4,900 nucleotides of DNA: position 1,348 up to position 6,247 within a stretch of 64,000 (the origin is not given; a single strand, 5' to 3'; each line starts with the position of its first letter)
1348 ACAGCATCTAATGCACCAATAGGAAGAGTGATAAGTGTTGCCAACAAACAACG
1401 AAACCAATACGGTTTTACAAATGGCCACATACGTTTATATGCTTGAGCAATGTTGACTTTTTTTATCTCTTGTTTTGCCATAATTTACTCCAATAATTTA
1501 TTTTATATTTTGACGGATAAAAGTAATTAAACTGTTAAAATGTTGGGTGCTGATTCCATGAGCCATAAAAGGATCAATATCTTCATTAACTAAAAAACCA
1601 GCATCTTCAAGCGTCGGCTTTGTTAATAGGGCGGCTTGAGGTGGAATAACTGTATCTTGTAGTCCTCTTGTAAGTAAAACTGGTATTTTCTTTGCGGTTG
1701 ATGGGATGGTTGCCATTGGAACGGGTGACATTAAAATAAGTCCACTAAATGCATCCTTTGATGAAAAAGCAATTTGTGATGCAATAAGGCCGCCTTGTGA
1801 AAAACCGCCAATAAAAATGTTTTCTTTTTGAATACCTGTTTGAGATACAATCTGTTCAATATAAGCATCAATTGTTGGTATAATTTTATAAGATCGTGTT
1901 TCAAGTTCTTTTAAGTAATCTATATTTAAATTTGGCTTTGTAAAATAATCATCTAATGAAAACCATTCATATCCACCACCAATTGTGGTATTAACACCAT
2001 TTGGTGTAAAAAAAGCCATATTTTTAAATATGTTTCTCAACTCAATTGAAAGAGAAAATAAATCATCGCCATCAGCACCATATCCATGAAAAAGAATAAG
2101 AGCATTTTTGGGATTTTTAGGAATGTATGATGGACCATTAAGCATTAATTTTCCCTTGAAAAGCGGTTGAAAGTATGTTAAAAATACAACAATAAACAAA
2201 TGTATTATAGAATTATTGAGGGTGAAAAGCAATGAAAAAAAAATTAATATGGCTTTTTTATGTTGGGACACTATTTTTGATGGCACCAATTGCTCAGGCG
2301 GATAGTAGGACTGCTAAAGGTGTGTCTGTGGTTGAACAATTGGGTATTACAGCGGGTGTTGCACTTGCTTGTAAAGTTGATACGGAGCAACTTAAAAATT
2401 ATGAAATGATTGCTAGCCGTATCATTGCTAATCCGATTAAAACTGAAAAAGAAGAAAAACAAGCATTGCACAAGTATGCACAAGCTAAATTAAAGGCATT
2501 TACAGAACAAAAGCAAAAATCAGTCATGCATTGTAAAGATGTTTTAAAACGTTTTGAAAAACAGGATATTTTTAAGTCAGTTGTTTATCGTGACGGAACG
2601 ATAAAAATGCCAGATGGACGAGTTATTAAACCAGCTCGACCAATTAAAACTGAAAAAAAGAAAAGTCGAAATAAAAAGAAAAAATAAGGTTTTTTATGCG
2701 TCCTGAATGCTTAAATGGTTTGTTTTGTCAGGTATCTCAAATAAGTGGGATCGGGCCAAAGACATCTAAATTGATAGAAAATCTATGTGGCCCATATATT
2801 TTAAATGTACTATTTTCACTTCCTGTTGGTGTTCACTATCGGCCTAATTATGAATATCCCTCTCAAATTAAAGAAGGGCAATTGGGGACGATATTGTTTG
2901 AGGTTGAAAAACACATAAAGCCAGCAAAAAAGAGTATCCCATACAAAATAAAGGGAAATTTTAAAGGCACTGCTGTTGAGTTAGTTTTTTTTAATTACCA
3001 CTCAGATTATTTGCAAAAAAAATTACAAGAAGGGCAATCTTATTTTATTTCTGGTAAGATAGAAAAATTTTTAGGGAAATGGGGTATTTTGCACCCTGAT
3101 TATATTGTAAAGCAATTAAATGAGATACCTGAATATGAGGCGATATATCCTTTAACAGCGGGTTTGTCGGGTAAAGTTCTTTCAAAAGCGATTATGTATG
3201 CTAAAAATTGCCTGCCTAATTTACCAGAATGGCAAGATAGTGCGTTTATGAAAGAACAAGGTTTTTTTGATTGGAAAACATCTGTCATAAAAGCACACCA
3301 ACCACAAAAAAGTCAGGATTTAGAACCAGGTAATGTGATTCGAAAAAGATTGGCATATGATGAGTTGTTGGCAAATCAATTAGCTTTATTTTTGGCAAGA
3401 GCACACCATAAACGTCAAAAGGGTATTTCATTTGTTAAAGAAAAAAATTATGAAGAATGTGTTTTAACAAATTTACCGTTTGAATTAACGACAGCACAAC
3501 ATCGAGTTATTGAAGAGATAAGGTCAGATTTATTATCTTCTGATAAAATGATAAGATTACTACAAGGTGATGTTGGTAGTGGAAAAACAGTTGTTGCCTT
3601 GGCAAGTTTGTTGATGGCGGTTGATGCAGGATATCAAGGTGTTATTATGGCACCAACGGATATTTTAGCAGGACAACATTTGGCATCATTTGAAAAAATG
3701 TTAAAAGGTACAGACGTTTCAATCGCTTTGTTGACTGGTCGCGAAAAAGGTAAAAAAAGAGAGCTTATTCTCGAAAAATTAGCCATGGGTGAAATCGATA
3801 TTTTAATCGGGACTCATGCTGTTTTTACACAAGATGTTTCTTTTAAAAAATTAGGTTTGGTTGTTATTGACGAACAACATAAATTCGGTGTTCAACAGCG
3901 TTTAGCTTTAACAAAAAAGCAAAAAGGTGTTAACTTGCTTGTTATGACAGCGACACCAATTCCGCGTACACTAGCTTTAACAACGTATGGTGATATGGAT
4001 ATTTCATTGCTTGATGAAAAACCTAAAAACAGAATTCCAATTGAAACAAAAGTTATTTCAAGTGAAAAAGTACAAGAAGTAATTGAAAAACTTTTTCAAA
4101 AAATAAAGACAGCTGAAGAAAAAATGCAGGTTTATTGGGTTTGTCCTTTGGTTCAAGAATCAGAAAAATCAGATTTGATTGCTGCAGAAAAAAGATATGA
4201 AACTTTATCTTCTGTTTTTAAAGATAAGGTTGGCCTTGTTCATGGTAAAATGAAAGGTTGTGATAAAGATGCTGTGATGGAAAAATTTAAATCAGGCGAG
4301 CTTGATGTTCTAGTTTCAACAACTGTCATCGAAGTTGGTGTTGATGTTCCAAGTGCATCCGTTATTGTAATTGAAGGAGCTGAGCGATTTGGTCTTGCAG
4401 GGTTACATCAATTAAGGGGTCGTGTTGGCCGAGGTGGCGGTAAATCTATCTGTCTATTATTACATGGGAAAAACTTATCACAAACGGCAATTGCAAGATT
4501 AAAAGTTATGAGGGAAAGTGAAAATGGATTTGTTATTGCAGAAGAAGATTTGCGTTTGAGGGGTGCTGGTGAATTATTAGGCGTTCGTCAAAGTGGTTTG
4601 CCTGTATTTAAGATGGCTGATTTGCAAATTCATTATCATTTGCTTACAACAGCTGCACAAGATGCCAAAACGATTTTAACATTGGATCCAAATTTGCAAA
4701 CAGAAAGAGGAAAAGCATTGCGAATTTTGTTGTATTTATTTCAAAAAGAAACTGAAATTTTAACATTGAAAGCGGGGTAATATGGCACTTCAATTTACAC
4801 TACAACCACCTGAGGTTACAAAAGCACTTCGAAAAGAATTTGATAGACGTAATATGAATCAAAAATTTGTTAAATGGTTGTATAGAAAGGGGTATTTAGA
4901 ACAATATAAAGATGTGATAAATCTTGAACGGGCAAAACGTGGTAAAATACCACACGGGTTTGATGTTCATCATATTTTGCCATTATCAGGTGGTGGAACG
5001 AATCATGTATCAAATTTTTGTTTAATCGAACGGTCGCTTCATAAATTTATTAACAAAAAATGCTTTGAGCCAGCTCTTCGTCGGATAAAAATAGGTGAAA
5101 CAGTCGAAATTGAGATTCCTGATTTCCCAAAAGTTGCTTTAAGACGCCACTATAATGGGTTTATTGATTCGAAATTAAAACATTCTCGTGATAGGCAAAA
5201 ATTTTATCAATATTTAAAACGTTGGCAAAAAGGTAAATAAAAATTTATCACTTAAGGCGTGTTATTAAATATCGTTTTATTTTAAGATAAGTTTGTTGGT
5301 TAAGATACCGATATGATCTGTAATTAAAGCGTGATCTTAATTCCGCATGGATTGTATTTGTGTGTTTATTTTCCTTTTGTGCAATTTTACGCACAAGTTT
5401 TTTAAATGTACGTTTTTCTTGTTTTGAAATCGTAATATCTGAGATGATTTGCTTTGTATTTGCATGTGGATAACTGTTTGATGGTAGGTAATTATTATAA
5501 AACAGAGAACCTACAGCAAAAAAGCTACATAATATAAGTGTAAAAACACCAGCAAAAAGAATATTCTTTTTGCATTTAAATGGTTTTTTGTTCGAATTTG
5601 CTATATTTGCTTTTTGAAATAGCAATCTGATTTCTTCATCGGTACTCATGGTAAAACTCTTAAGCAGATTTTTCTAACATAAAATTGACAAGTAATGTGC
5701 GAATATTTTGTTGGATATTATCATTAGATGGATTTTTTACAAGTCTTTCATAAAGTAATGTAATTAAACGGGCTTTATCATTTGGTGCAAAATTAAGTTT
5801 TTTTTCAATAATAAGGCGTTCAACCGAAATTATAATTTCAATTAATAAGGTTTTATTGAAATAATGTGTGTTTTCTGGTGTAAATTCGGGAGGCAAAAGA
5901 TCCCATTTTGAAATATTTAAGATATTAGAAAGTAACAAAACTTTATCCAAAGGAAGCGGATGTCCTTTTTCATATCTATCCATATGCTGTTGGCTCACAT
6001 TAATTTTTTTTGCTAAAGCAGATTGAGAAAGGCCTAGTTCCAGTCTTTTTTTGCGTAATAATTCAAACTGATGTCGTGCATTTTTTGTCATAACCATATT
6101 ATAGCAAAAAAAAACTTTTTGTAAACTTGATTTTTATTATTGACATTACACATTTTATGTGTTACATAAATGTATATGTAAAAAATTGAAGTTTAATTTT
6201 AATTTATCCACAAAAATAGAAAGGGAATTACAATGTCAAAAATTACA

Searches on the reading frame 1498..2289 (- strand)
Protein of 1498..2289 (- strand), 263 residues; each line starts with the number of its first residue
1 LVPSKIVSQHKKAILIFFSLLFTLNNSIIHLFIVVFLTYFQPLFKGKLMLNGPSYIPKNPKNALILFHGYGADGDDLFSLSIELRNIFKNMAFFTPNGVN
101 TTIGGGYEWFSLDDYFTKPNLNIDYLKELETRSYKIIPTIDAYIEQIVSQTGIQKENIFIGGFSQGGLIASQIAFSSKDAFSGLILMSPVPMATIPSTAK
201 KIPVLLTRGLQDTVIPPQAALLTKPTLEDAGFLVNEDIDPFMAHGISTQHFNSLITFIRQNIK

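Call 87: search_protein_families(library=pfam, proteins=[window:1498-2289:-], max_evalue=0.00001)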
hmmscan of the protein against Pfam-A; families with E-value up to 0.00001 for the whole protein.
window:1498-2289:- (263 aa): 4 families
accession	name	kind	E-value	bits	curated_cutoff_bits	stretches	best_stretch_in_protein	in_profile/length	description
PF02230.22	Abhydrolase_2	-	4.7e-23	82.6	23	1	59-261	12-216/217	Phospholipase/Carboxylesterase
PF12146.15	Hydrolase_4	-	2.2e-07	30.9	27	1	140-256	62-178/239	Serine aminopeptidase, S33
PF00561.26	Abhydrolase_1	-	3e-06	27.5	25.8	0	125-207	50-120/245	alpha/beta hydrolase fold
PF00326.27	Peptidase_S9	-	5.9e-06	26.4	22.6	0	144-190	52-98/213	Prolyl oligopeptidase family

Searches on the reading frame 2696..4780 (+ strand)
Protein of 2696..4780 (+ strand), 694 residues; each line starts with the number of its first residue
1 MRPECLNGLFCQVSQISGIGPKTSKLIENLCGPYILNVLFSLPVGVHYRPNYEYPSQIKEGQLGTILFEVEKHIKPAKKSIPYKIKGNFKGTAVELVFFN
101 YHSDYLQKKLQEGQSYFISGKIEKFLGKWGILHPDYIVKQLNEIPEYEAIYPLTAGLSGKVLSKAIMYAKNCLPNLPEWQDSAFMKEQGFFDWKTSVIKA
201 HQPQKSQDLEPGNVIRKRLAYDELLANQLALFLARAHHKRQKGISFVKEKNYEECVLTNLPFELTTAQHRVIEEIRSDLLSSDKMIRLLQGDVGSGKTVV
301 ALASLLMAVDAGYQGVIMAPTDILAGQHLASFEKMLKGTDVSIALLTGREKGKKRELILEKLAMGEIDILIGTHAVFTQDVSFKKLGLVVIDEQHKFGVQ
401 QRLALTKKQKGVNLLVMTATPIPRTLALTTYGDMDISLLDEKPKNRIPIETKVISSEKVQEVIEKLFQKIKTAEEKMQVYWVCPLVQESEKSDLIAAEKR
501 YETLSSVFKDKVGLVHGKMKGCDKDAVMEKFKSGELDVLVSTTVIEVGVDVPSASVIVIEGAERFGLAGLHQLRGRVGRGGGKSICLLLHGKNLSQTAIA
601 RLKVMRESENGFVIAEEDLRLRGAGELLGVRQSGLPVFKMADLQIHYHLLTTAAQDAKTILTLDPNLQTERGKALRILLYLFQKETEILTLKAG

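Call 87: search_protein_families(library=pfam, proteins=[window:2696-4780:+], max_evalue=0.00001)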
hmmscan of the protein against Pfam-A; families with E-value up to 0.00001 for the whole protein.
window:2696-4780:+ (694 aa): 5 families
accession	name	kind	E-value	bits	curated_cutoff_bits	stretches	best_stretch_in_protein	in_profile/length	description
PF00270.35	DEAD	-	6.8e-24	84.9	26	1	266-426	2-164/167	DEAD/DEAH box helicase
PF00271.37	Helicase_C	-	2e-22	80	23.5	1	465-581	5-110/110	Helicase conserved C-terminal domain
PF04851.21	ResIII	-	3.5e-11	43.7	22.5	1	263-421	3-162/164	Type III restriction enzyme, res subunit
PF19833.4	RecG_dom3_C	-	5.1e-09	36.5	26.8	1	609-673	2-67/87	ATP-dependent DNA helicase RecG, domain 3, C-terminal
PF17191.10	RecG_wedge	-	9.2e-06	25.8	23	0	18-166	7-155/162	RecG wedge domain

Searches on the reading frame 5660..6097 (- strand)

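Call 87: search_protein_families(library=pfam, proteins=[window:5660-6097:-], max_evalue=0.00001)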
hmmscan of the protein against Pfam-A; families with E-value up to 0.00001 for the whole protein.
window:5660-6097:- (145 aa): 1 family
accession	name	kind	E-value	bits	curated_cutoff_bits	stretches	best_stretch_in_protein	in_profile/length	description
PF01381.28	HTH_3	-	9.9e-11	42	23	1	14-63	1-51/55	Helix-turn-helix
